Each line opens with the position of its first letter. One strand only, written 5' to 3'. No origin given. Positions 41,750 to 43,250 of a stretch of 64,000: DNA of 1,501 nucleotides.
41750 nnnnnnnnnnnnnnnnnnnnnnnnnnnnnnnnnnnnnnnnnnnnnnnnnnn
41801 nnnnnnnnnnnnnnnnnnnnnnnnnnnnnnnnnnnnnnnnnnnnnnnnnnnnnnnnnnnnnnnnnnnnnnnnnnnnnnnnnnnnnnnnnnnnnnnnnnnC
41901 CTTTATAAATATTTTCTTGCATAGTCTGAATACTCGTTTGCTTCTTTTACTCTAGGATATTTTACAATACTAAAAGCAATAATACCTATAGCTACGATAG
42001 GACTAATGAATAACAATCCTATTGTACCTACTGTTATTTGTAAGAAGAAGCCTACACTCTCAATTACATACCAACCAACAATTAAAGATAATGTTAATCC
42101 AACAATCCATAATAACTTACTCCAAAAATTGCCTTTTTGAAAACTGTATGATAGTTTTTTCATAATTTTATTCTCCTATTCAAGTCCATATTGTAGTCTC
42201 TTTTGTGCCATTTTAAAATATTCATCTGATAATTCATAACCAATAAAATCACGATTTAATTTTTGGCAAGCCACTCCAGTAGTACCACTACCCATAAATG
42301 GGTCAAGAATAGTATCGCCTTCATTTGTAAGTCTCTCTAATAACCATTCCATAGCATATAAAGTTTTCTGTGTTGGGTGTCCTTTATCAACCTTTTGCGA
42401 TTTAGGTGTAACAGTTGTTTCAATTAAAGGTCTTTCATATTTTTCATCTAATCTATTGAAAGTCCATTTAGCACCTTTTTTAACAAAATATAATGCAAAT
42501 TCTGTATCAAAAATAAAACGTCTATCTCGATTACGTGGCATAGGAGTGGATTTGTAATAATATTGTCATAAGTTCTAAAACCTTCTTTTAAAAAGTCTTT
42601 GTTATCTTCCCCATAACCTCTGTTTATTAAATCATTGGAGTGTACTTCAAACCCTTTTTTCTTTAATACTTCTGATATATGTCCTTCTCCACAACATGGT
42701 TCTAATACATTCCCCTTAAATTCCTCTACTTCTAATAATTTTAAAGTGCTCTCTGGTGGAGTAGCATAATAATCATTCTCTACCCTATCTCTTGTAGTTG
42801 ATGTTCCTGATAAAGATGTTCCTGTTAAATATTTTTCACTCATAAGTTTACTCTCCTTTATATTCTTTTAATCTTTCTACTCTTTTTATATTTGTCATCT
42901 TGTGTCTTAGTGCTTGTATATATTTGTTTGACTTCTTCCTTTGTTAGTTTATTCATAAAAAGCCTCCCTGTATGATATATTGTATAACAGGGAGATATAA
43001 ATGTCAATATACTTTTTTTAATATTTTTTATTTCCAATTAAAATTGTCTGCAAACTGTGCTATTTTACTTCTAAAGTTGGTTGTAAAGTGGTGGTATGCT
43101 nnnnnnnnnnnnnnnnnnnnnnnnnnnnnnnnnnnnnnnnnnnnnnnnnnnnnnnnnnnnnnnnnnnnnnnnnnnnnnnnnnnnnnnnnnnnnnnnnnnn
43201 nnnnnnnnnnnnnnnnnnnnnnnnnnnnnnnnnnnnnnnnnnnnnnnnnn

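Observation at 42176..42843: DNA methyltransferase encoded in two overlapping frames with a dnaX-type A_AAA_AAG slippery heptamer in the overlap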

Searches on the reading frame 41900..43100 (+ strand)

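Call 28: search_protein_families(library=pfam, proteins=[L001:3309-3890:-, L001:2550-3239:-, L001:1721-2536:-], max_evalue=0.01)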
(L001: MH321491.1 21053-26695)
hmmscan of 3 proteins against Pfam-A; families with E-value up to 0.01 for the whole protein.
L001:3309-3890:- (193 aa): 2 families
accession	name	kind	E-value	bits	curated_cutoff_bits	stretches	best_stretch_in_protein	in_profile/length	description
PF13489.12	Methyltransf_23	-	0.0019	18.4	27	1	32-79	12-59/164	Methyltransferase domain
PF05175.20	MTS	-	0.0052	16.9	23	0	83-107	89-114/170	Methyltransferase small domain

L001:2550-3239:- (229 aa): 4 families
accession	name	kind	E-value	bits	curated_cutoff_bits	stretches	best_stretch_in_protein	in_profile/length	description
PF01555.25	N6_N4_Mtase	-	3.4e-42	145.3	26.7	1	21-222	1-221/221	DNA methylase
PF01170.24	UPF0020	-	7.1e-05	23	22.3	0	8-33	111-134/197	RMKL-like, methyltransferase domain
PF02086.21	MethyltransfD12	-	0.00014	22.1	22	0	172-220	9-58/253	D12 class N6 adenine-specific DNA methyltransferase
PF02384.22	N6_Mtase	-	0.0036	17.1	20.4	0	17-79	122-184/311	N-6 DNA Methylase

L001:1721-2536:- (271 aa): 4 families
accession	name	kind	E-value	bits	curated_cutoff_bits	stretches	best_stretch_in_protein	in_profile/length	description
PF01555.25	N6_N4_Mtase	-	5.2e-31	108.7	26.7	1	23-260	1-218/221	DNA methylase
PF24289.1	DUF7477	-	0.0037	16.9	27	1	59-139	78-156/268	Domain of unknown function (DUF7477)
PF20883.3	Kbp-5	-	0.004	17.7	31.1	1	125-201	45-122/124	KNL (Kinetochore null) Binding Protein 5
PF03288.22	Pox_D5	-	0.0042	17.9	21.4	0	41-107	20-76/86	Poxvirus D5 protein-like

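Call 29: search_protein_families(library=phrogs, proteins=[L001:3309-3890:-], max_evalue=0.001)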
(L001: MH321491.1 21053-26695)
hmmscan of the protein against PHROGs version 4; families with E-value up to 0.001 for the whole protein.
L001:3309-3890:- (193 aa): 5 families
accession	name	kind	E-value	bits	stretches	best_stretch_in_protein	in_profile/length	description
phrog_799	-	other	2.2e-68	232.5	1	6-192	195-379/458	DNA methyltransferase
phrog_9133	-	unknown function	1.8e-06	27.1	1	22-114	733-843/1259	-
phrog_6263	-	other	5.2e-06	26.4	1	18-112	387-494/548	DNA methyltransferase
phrog_5172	-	unknown function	2.5e-05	24.2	1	20-115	17-121/377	-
phrog_11358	-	unknown function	3.7e-05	21.7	1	23-102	1846-1936/3431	-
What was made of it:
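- On phrog_799 small gamma-like DNA methyltransferase: Twillingate_052 matches profile positions 195-379 (call 29).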

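Call 39: search_solved_structures(query=L001:2550-3239:-, max_evalue=0.001, show_alignments=1)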
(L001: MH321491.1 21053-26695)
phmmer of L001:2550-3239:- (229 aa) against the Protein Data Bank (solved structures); distinct sequences matched with E-value up to 0.001: 12.
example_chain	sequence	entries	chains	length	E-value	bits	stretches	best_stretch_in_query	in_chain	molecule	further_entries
5hek_A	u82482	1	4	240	2.5e-64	219.7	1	1-226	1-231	Adenine specific DNA methyltransferase (DpnA)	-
5hfj_A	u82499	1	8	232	3.6e-64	219.2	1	1-225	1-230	Adenine specific DNA methyltransferase (DpnA)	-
9c3u_A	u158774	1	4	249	2.4e-25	92.2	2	157-224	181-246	Methyltransferase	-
8urk_A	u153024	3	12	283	3.6e-25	91.6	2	157-224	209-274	Methyltransferase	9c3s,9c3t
6pbd_A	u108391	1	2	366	5.7e-23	84.4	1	4-224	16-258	Modification methylase CcrMI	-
1g60_A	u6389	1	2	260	2.6e-21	79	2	159-221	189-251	Adenine-specific Methyltransferase MboIIA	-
8s9m_A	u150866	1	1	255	2.1e-14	56.4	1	8-225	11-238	DNA cytosine-N4 methyltransferase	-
8s9n_A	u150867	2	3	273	2.7e-14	56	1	8-225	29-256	DNA cytosine-N4 methyltransferase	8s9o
1eg2_A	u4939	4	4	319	7.5e-12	48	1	161-224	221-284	MODIFICATION METHYLASE RSRI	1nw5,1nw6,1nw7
1nw8_A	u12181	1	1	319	7.7e-12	48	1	161-224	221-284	MODIFICATION METHYLASE RSRI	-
2zie_A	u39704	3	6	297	4.6e-11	45.4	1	160-224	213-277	Putative modification methylase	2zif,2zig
1boo_A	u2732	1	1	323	1.1e-09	41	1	161-219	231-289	PROTEIN (N-4 CYTOSINE-SPECIFIC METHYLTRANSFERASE PVU II)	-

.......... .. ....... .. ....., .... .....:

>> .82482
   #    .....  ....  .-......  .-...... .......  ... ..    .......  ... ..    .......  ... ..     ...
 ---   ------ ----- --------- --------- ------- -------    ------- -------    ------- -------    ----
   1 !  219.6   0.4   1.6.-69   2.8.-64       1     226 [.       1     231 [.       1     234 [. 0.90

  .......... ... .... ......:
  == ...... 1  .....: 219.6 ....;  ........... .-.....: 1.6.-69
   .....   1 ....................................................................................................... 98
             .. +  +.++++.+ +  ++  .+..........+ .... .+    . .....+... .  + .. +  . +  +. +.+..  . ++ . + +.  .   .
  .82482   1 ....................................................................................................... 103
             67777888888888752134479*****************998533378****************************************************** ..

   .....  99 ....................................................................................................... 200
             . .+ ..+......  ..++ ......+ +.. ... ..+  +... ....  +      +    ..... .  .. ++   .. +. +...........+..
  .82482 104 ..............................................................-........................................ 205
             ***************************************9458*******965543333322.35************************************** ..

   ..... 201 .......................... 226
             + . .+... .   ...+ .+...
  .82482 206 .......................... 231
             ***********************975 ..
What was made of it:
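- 42176..42545 (-): Fragment 2: the C-terminal 121 codons (ORF B, 42176-42541) of a 229-aa beta-class N6-adenine methyltransferase (orthologue of Twillingate_051 / Romulus_056; close to PDB 5HEK/5HFJ). The N-terminal 108 residues, including DPPY, are missing. The full-length orthologue matches the profile at 1-221 (call 28) and PDB 5hek_A at E 2.5e-64 (call 39).
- Twillingate_051 matches PDB 5hek_A end to end (call 39).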

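Call 40: search_solved_structures(query=L001:3309-3890:-, max_evalue=1, show_alignments=1)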
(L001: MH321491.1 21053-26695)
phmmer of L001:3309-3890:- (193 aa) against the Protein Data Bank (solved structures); distinct sequences matched with E-value up to 1: 0.
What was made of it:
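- Tried and rejected: Solved structures: the 052-type protein has no sequence relative among them (call 40).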

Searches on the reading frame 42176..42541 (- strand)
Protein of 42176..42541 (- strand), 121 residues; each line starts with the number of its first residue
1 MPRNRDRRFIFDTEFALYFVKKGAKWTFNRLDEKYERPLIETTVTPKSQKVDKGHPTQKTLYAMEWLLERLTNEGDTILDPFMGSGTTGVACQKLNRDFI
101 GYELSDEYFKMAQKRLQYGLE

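Call 3: search_protein_families(library=pfam, proteins=[window:42176-42541:-], max_evalue=1)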
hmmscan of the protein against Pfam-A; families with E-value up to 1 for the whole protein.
window:42176-42541:- (121 aa): 3 families
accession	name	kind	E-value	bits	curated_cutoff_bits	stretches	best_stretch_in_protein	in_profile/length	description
PF01555.25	N6_N4_Mtase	-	4.7e-26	92.5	26.7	1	1-114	86-221/221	DNA methylase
PF02086.21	MethyltransfD12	-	0.055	13.6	22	1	64-96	9-42/253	D12 class N6 adenine-specific DNA methyltransferase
PF01170.24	UPF0020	-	0.2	11.7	22.3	1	73-88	27-42/197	RMKL-like, methyltransferase domain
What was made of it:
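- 42176..42545 (-): Pfam N6_N4_Mtase profile 86-221 only (call 3).
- On Beta-class N6/N4 DNA methyltransferase (Pfam PF01555 N6_N4_Mtase): ORF B covers profile positions 86-221 of 221 only (call 3).
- Checked: ORF B matches Pfam N6_N4_Mtase at E 4.7e-26, but only profile positions 86-221 of 221 (call 3).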

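Call 29: search_protein_families(library=phrogs, proteins=[window:42176-42541:-], max_evalue=0.001)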
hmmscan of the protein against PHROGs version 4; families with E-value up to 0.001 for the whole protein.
window:42176-42541:- (121 aa): 11 families
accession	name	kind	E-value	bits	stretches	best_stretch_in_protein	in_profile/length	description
phrog_3008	-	other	2.6e-41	142.5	1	1-120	105-215/244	DNA methyltransferase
phrog_67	-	other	1e-39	138.2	1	1-117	224-344/743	DNA methyltransferase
phrog_18293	-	other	2.3e-22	80.2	1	50-117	41-108/119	methyltransferase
phrog_498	-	other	8.4e-21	75.1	1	39-117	348-421/633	DNA methyltransferase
phrog_8769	-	other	1.3e-14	54.8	1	64-117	1-54/71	methyltransferase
phrog_23148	-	unknown function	1.1e-13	52.5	1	42-117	72-147/165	-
phrog_6952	-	other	1.1e-10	42.6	1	54-117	113-176/181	DNA methyltransferase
phrog_23085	-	unknown function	3.4e-10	40.7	1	46-115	35-104/138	-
phrog_16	-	DNA, RNA and nucleotide metabolism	8.5e-09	35.1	1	48-117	841-910/986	DNA helicase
phrog_12517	-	unknown function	5.3e-06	26.8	1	65-116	96-147/316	-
phrog_18146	-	other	3.2e-05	24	1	65-105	59-100/452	DNA methyltransferase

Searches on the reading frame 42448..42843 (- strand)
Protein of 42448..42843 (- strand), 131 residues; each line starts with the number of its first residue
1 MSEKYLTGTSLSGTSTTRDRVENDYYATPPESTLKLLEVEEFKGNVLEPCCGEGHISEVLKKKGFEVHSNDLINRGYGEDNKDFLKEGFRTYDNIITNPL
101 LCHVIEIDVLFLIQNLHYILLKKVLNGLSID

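Call 3: search_protein_families(library=pfam, proteins=[window:42448-42843:-], max_evalue=1)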
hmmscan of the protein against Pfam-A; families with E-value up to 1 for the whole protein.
window:42448-42843:- (131 aa): 2 families
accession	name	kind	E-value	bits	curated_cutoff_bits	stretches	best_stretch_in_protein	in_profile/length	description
PF13489.12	Methyltransf_23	-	2.7e-06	27.6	27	1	32-117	12-105/164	Methyltransferase domain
PF02754.22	CCG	-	0.039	14.5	20.6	1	26-67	14-57/85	Cysteine-rich domain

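Call 29: search_protein_families(library=phrogs, proteins=[window:42448-42843:-], max_evalue=0.001)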
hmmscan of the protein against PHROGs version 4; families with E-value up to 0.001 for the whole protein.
window:42448-42843:- (131 aa): 2 families
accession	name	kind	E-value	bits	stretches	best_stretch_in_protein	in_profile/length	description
phrog_799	-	other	1.4e-34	121.1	1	6-99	195-291/458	DNA methyltransferase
phrog_11358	-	unknown function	0.00078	17.4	1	23-99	1846-1933/3431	-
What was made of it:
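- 42547..42843 (-): Fragment 1: codons 1-99 of a 193-aa gamma-like small DNA methyltransferase (orthologue of Twillingate_052 / SEP9_058). It ends in ...DNIITNP, so the NPPY motif is cut after NP. The phrog_799 match stops at residue 99 (call 29).
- Checked: ORF A matches phrog_799 'DNA methyltransferase' at E 1.4e-34, but only through residue 99 (call 29).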

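Call 33: find_encoding_contigs(protein=window:42448-42843:-, flank=3000, max_places=8)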
Protein window:42448-42843:- (131 aa): no gene with exactly this product is on record in the collection.
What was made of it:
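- Tried and rejected: None for an exact copy of ORF A in the protein collection (call 33).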
